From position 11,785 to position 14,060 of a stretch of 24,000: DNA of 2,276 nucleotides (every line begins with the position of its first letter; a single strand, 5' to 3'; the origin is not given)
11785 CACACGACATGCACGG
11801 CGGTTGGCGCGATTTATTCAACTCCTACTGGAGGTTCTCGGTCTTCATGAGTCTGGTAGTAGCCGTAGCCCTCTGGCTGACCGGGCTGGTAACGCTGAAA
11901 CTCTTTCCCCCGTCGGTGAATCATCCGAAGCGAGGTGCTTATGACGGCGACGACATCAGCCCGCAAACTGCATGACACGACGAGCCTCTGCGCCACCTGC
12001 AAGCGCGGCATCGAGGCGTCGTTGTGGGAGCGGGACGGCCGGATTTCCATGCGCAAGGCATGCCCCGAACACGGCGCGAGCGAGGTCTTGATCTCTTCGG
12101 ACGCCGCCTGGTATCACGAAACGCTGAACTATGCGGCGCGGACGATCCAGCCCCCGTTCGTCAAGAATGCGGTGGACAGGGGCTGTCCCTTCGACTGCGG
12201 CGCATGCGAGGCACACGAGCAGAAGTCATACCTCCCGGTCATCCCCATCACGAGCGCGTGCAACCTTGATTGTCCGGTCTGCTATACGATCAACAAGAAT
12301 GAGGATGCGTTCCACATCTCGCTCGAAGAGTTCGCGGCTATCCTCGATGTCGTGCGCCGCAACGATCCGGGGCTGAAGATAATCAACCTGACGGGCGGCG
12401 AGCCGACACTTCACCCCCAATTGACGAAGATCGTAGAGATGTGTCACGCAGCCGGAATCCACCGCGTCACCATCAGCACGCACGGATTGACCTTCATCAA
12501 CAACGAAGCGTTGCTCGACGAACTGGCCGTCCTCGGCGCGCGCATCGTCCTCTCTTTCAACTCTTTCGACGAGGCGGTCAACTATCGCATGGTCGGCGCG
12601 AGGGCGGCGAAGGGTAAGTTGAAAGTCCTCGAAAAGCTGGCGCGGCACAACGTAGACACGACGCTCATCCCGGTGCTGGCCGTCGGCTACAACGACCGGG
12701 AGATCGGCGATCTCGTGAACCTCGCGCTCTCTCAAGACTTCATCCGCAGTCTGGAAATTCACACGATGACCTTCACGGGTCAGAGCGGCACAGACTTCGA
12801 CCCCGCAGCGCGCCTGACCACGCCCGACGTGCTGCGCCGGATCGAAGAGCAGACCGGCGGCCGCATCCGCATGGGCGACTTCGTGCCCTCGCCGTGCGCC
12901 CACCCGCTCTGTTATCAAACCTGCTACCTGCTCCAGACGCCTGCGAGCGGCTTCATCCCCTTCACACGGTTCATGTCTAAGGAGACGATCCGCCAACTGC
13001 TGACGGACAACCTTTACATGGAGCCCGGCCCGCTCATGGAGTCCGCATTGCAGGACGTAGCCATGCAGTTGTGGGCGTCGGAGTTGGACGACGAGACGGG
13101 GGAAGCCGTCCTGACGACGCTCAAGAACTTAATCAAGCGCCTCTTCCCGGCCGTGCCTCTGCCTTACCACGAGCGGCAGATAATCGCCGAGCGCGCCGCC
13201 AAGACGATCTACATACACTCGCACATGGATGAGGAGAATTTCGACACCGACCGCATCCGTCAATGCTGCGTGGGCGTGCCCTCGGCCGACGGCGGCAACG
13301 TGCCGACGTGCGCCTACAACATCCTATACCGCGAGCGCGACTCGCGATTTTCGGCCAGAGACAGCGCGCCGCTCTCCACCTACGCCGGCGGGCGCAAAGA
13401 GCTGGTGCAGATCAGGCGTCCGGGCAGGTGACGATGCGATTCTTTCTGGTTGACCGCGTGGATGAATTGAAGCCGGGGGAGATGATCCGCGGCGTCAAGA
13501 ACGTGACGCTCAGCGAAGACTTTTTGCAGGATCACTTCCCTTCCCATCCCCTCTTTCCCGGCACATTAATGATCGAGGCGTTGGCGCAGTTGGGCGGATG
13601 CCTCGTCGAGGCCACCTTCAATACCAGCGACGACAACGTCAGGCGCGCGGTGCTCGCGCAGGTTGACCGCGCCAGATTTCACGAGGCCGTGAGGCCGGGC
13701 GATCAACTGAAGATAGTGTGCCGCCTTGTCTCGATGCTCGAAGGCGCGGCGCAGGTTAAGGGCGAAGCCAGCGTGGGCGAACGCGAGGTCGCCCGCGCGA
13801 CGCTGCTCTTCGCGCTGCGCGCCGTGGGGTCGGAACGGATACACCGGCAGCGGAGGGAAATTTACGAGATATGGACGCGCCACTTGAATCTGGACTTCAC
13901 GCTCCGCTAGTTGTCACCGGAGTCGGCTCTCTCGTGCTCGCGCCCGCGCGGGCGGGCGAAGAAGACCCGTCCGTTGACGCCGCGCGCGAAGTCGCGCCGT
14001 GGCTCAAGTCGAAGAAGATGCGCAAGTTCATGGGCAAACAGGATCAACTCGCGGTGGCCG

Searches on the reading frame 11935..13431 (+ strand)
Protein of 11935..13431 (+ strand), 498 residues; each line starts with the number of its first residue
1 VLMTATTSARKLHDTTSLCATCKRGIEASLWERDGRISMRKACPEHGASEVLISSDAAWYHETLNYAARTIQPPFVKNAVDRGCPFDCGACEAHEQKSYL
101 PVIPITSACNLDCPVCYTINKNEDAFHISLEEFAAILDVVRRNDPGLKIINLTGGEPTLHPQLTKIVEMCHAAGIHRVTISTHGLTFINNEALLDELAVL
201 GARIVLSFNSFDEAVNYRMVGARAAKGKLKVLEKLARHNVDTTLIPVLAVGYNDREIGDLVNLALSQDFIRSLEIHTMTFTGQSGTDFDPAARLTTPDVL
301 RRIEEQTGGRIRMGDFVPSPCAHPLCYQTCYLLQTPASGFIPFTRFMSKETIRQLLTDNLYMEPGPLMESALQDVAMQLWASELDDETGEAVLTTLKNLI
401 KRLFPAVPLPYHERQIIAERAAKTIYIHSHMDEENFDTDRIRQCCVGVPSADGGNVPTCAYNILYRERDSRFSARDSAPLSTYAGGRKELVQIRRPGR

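Call 5: search_protein_families(library=pfam, proteins=[window:11935-13431:+], max_evalue=0.01)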
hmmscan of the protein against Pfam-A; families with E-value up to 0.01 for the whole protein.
window:11935-13431:+ (498 aa): 3 families
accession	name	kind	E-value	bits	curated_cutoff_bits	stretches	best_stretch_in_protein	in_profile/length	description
PF04055.27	Radical_SAM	-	2.7e-24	86.6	29.5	1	103-263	1-165/166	Radical SAM superfamily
PF23545.1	Zn_ribbon_HMPTM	-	1.7e-15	56.7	27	1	12-55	2-45/45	HMPTM N-terminal zinc ribbon domain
PF13353.11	Fer4_12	-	0.0013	19.4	22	0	107-187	13-94/137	4Fe-4S single cluster domain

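Call 6: search_protein_families(library=ncbifam, proteins=[window:11935-13431:+], max_evalue=0.01)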
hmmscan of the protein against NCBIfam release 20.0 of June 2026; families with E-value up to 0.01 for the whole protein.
window:11935-13431:+ (498 aa): 54 families (the best 25 are shown)
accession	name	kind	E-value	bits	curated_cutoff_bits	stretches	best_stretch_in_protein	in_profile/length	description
NF045702.1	rSAM_GDGT_ether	equivalog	1.1e-75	255.2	450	2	15-326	2-316/486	tetraether lipid synthase Tes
NF045646.2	rSAM_Se_TrsS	equivalog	1.8e-74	250.9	490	1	14-465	2-433/441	radical SAM (seleno)protein TrsS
NF045703.1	rSAM_Tes_intein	exception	1.2e-37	129.3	1700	3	129-323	625-818/1040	tetraether lipid synthase Tes, intein-containing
TIGR02666.1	moaA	equivalog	2.1e-18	66.4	284.05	1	103-306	14-219/336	GTP 3',8-cyclase MoaA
TIGR02668.1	moaA_archaeal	equivalog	6.7e-15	54.8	325.25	1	103-276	14-187/303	GTP 3',8-cyclase MoaA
NF038283.1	viperin_w_prok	equivalog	1.9e-13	50.2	180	1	105-231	8-136/281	viperin family antiviral radical SAM protein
TIGR04317.1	W_rSAM_matur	equivalog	2.1e-13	50.1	380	1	103-241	8-142/349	tungsten cofactor oxidoreductase radical SAM maturase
NF001199.0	PRK00164.2-1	equivalog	4.3e-13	49.1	231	1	103-271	16-182/308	GTP 3',8-cyclase MoaA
TIGR02109.1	PQQ_syn_pqqE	equivalog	3.5e-12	45.9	381.35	1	103-283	11-187/358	pyrroloquinoline quinone biosynthesis protein PqqE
TIGR04303.1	GeoRSP_rSAM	equivalog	2e-11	44.1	400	1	105-282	11-181/325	GeoRSP system radical SAM/SPASM protein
TIGR04466.1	rSAM_BlsE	equivalog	1.3e-10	41.3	400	1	102-209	6-107/327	cytosylglucuronate decarboxylase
NF045574.1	sacti_mat_StsB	exception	3.3e-10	39.4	625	1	104-278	101-264/466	StsB family radical SAM/SPASM domain sactipeptide maturase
TIGR04167.1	rSAM_SeCys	equivalog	1.3e-09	37.7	300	1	103-237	12-145/303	arsenosugar biosynthesis radical SAM (seleno)protein ArsS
TIGR03962.1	mycofact_rSAM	equivalog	2.9e-09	36.6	265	1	105-275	18-182/339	mycofactocin radical SAM maturase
TIGR04251.1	SCM_rSAM_ScmF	equivalog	9.4e-09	35.1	400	1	105-264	10-169/353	SynChlorMet cassette radical SAM/SPASM protein ScmF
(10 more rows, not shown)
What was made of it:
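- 11935..13431 (+): TesL2, a second Tes/GDGT-MAS-like radical SAM enzyme. NCBIfam Tes at 255 bits against a cut-off of 450 (call 6).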

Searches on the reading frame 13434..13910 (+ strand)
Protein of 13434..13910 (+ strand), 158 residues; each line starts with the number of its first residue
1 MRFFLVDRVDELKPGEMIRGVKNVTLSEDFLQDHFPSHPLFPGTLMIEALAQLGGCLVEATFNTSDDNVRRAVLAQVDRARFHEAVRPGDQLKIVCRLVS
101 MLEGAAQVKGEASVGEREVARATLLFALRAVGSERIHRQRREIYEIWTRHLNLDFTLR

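Call 5: search_protein_families(library=pfam, proteins=[window:13434-13910:+], max_evalue=0.01)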
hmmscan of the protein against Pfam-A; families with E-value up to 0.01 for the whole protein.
window:13434-13910:+ (158 aa): 2 families
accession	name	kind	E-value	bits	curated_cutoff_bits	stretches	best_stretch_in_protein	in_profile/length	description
PF07977.19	FabA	-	1.3e-20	73.9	23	1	3-122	6-137/138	FabA-like domain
PF01575.25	MaoC_dehydratas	-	0.0051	16.8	27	1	73-118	76-121/123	MaoC like domain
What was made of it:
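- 13434..13910 (+): FabZ/ApeI-like dehydratase. Pfam FabA at 74 bits (call 5).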

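Call 6: search_protein_families(library=ncbifam, proteins=[window:13434-13910:+], max_evalue=0.01)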
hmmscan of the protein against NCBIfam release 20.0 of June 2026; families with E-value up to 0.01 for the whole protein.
window:13434-13910:+ (158 aa): 5 families
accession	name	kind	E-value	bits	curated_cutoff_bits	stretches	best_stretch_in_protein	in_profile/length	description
TIGR01750.1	fabZ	equivalog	4.4e-34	117.3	155.15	1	3-127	16-140/141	3-hydroxyacyl-ACP dehydratase FabZ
NF000582.1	PRK00006.1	equivalog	6.8e-34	116.8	113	1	3-127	15-136/137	3-hydroxyacyl-ACP dehydratase FabZ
NF009667.0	PRK13188.1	equivalog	9.1e-31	107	465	1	3-128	336-459/464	bifunctional UDP-3-O-[3-hydroxymyristoyl] N-acetylglucosamine deacetylase/3-hydroxyacyl-ACP dehydratase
NF058663.1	cispen_cyc_AmcE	equivalog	1.2e-13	51.3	140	1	5-122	21-136/153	cispentacin biosynthesis cyclizing decarboxylase AmcE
NF003509.0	PRK05174.1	equivalog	0.0043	16.9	124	1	18-59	55-96/172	bifunctional 3-hydroxydecanoyl-ACP dehydratase/trans-2-decenoyl-ACP isomerase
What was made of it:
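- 13434..13910 (+): NCBIfam FabZ at 117 bits (call 6).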
